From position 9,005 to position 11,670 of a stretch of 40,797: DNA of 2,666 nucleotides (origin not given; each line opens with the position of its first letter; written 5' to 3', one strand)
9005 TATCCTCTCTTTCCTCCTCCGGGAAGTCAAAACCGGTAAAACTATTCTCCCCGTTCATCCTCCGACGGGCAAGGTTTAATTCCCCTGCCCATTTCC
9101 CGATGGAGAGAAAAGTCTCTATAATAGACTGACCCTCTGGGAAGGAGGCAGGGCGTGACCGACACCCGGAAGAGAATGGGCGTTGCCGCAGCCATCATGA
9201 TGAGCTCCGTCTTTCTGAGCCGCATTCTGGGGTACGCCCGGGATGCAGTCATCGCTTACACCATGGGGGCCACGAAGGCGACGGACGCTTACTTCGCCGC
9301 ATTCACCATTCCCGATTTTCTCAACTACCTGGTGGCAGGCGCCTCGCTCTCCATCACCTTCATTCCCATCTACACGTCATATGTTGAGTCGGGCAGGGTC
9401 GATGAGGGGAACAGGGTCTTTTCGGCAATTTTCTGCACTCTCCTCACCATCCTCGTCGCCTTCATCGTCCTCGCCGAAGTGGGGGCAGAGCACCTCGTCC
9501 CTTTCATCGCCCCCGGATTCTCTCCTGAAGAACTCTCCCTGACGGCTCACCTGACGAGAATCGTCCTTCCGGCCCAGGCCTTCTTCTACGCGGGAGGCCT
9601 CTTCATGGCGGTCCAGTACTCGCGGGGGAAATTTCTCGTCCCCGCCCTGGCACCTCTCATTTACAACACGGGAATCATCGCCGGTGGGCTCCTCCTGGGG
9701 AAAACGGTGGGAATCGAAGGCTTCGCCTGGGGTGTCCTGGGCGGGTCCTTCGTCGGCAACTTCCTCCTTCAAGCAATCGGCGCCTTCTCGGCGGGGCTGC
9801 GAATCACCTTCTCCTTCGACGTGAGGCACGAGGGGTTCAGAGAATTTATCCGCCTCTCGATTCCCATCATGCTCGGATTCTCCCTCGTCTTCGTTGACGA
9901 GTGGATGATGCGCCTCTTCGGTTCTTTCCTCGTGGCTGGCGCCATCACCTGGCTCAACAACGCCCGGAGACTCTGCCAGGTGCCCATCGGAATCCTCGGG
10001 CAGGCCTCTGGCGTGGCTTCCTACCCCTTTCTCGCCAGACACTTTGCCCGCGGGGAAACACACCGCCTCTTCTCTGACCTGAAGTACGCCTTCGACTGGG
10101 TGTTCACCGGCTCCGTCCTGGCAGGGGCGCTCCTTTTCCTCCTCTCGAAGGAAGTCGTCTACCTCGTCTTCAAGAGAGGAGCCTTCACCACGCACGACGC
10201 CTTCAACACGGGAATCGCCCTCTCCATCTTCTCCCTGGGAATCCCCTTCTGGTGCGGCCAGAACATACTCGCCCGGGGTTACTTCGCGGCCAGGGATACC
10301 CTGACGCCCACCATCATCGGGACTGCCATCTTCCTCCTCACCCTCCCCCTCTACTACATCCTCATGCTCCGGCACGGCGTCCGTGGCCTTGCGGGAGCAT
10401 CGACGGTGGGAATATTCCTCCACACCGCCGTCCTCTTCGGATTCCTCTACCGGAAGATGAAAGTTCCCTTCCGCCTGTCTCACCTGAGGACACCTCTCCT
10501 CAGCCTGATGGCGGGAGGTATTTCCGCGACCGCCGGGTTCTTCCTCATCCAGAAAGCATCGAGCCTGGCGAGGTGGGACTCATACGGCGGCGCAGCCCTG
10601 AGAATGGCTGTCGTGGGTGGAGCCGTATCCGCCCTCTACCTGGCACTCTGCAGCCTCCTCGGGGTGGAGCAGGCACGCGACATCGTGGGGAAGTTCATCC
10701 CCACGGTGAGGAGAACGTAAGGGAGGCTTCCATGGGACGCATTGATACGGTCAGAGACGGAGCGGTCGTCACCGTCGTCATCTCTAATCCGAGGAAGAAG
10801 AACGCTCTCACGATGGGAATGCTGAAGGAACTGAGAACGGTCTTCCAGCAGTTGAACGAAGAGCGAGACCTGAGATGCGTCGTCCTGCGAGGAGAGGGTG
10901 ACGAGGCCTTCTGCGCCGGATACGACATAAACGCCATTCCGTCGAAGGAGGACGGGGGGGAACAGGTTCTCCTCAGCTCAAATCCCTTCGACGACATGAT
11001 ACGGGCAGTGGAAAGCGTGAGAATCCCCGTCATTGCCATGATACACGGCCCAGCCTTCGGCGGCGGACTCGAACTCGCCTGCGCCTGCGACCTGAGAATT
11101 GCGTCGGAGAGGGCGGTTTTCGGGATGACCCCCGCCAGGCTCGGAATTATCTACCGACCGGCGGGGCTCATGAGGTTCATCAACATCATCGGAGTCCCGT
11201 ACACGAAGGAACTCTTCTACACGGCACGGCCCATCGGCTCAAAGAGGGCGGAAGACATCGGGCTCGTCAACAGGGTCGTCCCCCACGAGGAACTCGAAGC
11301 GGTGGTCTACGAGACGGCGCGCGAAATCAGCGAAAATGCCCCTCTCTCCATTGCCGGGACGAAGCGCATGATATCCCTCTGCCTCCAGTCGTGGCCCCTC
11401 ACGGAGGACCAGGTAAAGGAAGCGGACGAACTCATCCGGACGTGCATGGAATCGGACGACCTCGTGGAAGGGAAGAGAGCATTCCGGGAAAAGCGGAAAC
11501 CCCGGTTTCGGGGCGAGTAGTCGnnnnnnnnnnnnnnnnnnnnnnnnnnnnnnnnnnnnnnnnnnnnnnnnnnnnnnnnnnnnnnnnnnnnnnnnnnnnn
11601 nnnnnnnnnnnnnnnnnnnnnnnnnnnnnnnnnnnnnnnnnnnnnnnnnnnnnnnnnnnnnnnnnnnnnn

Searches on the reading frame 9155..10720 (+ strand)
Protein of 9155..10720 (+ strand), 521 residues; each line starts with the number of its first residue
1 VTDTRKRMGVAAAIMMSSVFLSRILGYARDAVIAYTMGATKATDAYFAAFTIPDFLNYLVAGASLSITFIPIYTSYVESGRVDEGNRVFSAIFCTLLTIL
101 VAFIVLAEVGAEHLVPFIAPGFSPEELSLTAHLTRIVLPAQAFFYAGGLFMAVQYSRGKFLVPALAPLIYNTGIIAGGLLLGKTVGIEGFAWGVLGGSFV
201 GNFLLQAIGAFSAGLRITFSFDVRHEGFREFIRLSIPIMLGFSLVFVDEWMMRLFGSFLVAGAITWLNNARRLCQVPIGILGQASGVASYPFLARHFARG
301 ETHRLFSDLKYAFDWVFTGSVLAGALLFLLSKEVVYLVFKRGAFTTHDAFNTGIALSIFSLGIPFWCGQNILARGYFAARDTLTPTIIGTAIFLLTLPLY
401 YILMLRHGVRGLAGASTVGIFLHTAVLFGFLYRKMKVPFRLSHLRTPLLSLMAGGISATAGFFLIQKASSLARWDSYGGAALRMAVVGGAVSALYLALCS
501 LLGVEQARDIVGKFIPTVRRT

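Call 89: search_protein_families(library=pfam, max_evalue=0.0001, proteins=[window:9155-10720:+])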
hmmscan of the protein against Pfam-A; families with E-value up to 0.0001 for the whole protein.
window:9155-10720:+ (521 aa): 1 family
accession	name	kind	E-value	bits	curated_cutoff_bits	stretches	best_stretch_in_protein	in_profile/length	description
PF03023.19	MurJ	-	1.2e-77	261.9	27.4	1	33-450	1-417/451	Lipid II flippase MurJ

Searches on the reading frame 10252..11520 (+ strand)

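Call 89: search_protein_families(library=pfam, max_evalue=0.0001, proteins=[window:10252-11520:+])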
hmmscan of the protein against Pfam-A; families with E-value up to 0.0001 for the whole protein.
window:10252-11520:+ (422 aa): 2 families
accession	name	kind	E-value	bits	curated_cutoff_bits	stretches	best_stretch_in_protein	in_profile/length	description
PF00378.25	ECH_1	-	4.1e-52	177.5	27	1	170-421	4-250/251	Enoyl-CoA hydratase/isomerase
PF16113.10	ECH_2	-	1.1e-28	101.2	27.2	1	174-352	3-181/335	Enoyl-CoA hydratase/isomerase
